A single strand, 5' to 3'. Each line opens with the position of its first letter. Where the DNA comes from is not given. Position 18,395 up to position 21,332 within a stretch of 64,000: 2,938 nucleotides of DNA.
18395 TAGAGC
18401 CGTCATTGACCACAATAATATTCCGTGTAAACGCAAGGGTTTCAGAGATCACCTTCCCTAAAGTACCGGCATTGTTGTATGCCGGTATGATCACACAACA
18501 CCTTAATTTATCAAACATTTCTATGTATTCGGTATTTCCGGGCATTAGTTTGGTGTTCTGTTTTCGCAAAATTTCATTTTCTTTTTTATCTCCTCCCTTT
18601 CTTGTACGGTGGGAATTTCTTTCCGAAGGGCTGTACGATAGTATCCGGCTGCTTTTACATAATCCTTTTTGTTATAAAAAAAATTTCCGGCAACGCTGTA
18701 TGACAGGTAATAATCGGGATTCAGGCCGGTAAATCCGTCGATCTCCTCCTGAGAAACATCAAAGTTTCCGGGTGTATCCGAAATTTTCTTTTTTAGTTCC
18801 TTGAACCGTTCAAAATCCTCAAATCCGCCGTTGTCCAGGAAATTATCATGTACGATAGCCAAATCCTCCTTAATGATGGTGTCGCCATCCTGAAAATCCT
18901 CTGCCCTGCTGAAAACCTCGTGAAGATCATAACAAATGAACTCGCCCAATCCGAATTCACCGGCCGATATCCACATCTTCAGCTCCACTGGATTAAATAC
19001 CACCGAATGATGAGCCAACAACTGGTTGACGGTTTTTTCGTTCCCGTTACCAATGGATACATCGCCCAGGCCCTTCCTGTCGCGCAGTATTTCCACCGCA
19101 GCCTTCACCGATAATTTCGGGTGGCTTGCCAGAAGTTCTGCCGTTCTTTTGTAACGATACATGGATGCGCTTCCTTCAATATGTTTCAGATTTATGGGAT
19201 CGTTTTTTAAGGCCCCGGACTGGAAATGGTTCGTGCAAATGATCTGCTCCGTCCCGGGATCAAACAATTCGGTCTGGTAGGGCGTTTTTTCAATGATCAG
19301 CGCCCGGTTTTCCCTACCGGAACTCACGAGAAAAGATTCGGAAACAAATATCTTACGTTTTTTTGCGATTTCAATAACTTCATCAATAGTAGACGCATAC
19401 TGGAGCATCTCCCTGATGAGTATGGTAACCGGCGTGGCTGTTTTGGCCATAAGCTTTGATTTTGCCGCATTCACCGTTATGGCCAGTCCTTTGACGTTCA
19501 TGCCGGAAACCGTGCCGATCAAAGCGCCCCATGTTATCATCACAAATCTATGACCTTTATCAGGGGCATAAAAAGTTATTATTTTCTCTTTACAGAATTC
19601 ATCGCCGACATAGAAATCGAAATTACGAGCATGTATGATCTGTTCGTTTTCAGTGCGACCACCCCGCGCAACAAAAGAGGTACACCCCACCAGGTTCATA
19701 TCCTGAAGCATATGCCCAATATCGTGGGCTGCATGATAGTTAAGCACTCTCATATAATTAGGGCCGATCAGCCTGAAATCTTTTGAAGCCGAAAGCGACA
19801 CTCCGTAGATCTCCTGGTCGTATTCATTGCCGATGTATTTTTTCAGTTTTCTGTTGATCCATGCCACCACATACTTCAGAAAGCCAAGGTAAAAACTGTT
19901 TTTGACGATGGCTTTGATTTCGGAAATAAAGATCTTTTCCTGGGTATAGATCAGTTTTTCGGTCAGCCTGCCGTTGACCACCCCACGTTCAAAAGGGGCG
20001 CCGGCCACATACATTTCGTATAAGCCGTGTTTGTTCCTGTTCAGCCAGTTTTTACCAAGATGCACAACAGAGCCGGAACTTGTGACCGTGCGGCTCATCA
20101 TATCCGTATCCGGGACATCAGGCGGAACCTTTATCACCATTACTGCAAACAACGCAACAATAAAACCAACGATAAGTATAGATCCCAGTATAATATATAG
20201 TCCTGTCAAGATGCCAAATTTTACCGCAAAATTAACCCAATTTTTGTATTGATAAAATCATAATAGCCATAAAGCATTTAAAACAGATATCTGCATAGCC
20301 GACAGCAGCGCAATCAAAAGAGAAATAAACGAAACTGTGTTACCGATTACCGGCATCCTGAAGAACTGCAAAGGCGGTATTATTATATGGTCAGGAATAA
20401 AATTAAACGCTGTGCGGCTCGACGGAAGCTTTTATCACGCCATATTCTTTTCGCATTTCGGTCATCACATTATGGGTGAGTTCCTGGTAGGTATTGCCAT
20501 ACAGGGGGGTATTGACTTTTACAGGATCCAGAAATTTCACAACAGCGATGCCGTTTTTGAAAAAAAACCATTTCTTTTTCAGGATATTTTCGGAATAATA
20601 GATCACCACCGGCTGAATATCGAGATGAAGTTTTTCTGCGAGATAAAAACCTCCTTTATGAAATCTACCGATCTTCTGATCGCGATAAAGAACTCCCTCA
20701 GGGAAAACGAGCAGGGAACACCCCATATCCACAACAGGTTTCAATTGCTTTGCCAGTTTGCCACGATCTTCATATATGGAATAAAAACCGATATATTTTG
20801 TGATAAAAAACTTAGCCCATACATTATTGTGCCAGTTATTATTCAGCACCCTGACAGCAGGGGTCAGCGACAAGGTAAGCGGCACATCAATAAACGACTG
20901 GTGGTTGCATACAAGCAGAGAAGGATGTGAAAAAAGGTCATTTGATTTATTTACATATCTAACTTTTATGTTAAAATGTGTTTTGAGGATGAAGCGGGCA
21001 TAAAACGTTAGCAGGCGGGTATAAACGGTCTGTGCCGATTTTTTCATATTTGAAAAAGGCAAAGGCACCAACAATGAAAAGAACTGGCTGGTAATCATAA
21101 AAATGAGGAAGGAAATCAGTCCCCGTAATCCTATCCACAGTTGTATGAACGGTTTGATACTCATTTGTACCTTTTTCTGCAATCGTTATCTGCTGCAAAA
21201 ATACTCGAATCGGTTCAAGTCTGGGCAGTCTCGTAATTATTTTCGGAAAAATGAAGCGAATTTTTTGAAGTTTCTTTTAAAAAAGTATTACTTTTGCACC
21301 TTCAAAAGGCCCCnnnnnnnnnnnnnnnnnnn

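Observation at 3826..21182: Seventeen-kb co-oriented lipid/pigment-type cluster with two B12-radical SAM enzymes but no ACP, KS, KR or DH genes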

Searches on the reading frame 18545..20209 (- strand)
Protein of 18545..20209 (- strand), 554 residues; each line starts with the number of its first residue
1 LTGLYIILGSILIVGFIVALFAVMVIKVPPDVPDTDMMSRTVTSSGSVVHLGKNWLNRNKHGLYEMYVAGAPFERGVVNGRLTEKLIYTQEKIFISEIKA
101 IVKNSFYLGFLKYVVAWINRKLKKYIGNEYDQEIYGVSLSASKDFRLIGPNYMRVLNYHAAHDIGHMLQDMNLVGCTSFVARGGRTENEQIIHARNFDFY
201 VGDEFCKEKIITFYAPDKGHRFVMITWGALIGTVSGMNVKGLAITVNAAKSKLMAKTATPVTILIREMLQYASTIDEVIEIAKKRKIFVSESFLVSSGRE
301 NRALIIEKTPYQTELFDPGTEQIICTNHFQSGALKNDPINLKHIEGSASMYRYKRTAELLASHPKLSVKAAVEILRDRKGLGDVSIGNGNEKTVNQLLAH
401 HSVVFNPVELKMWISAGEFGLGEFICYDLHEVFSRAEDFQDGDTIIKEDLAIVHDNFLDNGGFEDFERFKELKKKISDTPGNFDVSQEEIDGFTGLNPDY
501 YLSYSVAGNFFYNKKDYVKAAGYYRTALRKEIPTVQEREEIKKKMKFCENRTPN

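Call 3: search_protein_families(library=pfam, proteins=[window:18545-20209:-], max_evalue=0.01)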
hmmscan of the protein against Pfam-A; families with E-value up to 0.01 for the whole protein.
window:18545-20209:- (554 aa): 1 family
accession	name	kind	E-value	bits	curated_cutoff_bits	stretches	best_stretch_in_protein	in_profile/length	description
PF03417.21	AAT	-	1.7e-22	80.7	23.2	1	186-418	3-222/225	Acyl-coenzyme A:6-aminopenicillanic acid acyl-transferase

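Call 6: search_protein_families(library=ncbifam, proteins=[window:18545-20209:-], max_evalue=0.001)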
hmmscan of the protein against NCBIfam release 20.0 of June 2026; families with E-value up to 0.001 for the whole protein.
window:18545-20209:- (554 aa): 1 family
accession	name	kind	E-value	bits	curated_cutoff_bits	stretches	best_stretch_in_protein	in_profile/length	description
NF040521.1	C45_proenzyme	subfamily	1.9e-61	208.1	85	1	70-412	2-313/313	C45 family autoproteolytic acyltransferase/hydrolase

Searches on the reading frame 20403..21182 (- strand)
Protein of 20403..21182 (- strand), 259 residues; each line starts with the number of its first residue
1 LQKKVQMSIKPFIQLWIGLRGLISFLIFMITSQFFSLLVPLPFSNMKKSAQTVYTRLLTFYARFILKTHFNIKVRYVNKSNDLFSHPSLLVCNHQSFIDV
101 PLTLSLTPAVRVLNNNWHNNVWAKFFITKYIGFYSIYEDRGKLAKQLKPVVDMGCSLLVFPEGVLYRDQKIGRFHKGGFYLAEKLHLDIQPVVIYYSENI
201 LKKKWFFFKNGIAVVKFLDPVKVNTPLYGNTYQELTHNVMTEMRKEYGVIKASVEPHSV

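Call 3: search_protein_families(library=pfam, proteins=[window:20403-21182:-], max_evalue=0.01)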
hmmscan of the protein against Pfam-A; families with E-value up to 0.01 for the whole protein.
window:20403-21182:- (259 aa): 1 family
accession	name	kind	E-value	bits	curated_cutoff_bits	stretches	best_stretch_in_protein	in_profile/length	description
PF01553.26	Acyltransferase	-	1.7e-13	51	23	1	77-194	5-131/132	Acyltransferase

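Call 6: search_protein_families(library=ncbifam, proteins=[window:20403-21182:-], max_evalue=0.001)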
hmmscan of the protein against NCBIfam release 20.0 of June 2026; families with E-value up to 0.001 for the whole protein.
window:20403-21182:- (259 aa): 5 families
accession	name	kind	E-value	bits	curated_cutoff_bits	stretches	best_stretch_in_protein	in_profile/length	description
TIGR00530.1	AGP_acyltrn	subfamily_domain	2.1e-11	43.7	102.95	1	72-194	2-129/130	1-acylglycerol-3-phosphate O-acyltransferase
NF005291.0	PRK06814.1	equivalog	3.4e-08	31.9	1349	1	51-195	420-564/1140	acyl-[ACP]--phospholipid O-acyltransferase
NF006386.0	PRK08633.1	equivalog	3.5e-07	28.3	1221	1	51-194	408-551/1147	acyl-[ACP]--phospholipid O-acyltransferase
NF005959.0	PRK08043.1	equivalog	3e-06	25.8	886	1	61-197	5-140/719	bifunctional acyl-ACP--phospholipid O-acyltransferase/long-chain-fatty-acid--ACP ligase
NF011593.0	PRK15018.1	equivalog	4e-05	23.5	501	1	66-230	45-211/245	1-acylglycerol-3-phosphate O-acyltransferase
